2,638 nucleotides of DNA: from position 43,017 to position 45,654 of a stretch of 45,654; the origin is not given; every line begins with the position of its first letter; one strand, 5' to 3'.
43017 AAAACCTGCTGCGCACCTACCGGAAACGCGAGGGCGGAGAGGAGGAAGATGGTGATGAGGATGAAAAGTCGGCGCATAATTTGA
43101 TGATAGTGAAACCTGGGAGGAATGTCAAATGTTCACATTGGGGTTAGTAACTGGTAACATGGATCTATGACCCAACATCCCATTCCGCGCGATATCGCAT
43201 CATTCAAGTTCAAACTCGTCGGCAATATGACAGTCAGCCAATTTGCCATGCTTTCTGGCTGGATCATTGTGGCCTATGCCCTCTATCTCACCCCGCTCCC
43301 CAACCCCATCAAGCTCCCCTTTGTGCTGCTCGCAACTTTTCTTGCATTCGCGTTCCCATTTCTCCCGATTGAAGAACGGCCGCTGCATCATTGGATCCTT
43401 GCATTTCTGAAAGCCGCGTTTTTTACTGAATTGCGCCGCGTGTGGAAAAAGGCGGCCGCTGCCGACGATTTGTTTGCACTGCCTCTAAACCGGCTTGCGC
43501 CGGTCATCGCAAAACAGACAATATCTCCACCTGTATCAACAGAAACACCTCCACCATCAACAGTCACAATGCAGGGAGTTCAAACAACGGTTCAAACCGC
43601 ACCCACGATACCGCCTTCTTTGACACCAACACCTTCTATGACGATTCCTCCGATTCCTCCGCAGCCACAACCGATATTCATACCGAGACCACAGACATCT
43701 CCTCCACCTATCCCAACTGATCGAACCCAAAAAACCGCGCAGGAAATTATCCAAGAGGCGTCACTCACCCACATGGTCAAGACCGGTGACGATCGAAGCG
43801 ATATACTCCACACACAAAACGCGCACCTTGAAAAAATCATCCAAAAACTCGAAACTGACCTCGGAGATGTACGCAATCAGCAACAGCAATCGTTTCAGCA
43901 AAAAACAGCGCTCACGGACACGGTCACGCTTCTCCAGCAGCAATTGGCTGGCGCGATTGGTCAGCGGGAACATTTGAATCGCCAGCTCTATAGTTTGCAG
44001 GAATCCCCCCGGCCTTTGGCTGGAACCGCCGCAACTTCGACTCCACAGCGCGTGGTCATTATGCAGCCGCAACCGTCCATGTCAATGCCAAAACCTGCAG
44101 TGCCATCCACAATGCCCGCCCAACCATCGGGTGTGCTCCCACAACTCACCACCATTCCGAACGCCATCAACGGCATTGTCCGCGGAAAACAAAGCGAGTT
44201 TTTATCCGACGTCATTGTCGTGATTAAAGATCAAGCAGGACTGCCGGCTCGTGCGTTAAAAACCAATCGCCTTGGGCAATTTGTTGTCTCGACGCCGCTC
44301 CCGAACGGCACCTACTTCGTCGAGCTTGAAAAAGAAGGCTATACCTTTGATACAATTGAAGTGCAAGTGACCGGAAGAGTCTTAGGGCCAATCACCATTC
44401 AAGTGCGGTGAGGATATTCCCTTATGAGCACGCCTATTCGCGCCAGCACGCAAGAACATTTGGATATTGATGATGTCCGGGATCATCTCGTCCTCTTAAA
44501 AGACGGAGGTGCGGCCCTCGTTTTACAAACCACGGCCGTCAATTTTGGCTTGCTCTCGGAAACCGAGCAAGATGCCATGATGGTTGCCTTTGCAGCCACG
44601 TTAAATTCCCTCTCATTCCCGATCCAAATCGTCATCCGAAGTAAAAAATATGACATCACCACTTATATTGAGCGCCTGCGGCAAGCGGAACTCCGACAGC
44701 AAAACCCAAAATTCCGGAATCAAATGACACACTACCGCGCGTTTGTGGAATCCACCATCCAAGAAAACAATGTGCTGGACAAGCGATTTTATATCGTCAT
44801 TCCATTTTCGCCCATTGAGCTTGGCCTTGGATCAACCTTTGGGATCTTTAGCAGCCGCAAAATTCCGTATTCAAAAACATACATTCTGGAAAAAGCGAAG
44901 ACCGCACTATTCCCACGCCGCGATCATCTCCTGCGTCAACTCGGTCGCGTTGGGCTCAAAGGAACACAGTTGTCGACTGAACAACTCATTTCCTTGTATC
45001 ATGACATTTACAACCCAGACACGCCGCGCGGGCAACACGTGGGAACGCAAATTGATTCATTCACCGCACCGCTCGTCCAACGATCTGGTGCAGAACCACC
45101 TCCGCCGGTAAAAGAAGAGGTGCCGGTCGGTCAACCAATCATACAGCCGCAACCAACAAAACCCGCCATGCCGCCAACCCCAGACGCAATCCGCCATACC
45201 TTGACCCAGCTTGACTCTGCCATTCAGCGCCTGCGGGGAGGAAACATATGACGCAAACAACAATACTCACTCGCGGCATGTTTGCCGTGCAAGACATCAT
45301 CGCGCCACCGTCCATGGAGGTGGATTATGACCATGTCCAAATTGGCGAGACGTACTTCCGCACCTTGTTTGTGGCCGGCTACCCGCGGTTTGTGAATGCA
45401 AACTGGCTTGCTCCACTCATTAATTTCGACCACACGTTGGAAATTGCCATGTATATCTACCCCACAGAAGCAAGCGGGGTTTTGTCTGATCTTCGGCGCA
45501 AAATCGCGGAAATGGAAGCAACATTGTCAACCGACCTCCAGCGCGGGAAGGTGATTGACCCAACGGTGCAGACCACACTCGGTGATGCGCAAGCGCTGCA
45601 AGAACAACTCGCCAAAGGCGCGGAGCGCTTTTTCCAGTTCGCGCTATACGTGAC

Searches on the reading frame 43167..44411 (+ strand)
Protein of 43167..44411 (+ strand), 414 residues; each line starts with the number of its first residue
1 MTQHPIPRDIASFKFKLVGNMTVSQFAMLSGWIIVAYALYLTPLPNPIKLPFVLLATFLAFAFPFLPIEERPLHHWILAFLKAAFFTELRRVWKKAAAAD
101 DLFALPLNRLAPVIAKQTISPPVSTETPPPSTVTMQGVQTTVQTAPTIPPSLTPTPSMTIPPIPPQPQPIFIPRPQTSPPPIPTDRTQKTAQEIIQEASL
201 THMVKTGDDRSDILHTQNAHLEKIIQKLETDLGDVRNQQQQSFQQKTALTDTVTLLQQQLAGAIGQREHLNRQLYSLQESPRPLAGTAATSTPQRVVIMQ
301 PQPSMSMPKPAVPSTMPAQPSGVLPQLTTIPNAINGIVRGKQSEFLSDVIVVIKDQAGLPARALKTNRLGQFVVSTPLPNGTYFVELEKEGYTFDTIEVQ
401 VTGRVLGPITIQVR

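Call 8: search_protein_families(library=pfam, proteins=[window:43167-44411:+], max_evalue=0.001)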
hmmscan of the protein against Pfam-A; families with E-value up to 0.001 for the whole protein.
window:43167-44411:+ (414 aa): 4 families
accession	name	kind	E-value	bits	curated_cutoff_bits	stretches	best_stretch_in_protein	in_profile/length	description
PF12666.12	PrgI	-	1.3e-07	32.5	27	1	5-92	1-90/91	PrgI family protein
PF13620.12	CarboxypepD_reg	-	2e-05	25.3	32.3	1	334-403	2-71/82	Carboxypeptidase regulatory-like domain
PF25802.1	WWC1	-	0.00015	22.1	27.8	1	216-280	70-134/135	WWC1-like, helical hairpin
PF09430.16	EMC7_beta-sandw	-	0.0004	21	26.6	1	361-402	20-60/122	ER membrane protein complex subunit 7, beta-sandwich domain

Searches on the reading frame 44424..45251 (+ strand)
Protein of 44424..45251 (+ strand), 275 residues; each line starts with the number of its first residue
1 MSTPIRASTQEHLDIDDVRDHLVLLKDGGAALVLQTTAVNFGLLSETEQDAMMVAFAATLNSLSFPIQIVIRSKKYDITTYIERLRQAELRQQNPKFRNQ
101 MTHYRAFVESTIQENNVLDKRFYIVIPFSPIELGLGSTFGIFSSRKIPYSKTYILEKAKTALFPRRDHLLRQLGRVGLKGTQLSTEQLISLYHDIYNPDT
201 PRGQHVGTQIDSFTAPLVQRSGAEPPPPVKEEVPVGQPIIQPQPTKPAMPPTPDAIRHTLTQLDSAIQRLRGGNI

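Call 8: search_protein_families(library=pfam, proteins=[window:44424-45251:+], max_evalue=0.001)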
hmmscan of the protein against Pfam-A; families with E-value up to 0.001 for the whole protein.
window:44424-45251:+ (275 aa): 1 family
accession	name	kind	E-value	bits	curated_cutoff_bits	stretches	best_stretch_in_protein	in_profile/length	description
PF11130.14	TraC_F_IV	-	0.00017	21.2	28.1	1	22-204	16-178/375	TraC protein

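Call 15: search_protein_families(library=ncbifam, proteins=[window:44424-45251:+], max_evalue=0.01)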
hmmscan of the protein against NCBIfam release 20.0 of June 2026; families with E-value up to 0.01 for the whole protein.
window:44424-45251:+ (275 aa): 2 families
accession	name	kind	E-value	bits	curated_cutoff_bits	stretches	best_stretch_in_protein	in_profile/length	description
NF045975.1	VirB4_plasma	equivalog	2.3e-08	32.3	590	1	33-200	132-279/894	Mbov_0397 family ICE element conjugal transfer ATPase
NF041427.1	TrsD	subfamily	0.00041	20.2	200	1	20-113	26-129/201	TrsD/TraD family conjugative transfer protein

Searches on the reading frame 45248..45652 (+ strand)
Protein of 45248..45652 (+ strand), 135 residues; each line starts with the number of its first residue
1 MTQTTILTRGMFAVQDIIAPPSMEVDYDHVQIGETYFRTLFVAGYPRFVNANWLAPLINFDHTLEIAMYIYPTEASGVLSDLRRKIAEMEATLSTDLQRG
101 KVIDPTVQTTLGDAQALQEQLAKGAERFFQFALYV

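Call 79: search_protein_families(library=pfam, proteins=[window:45248-45652:+], max_evalue=0.001)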
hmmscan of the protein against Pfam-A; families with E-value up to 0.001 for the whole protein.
window:45248-45652:+ (135 aa): 0 families
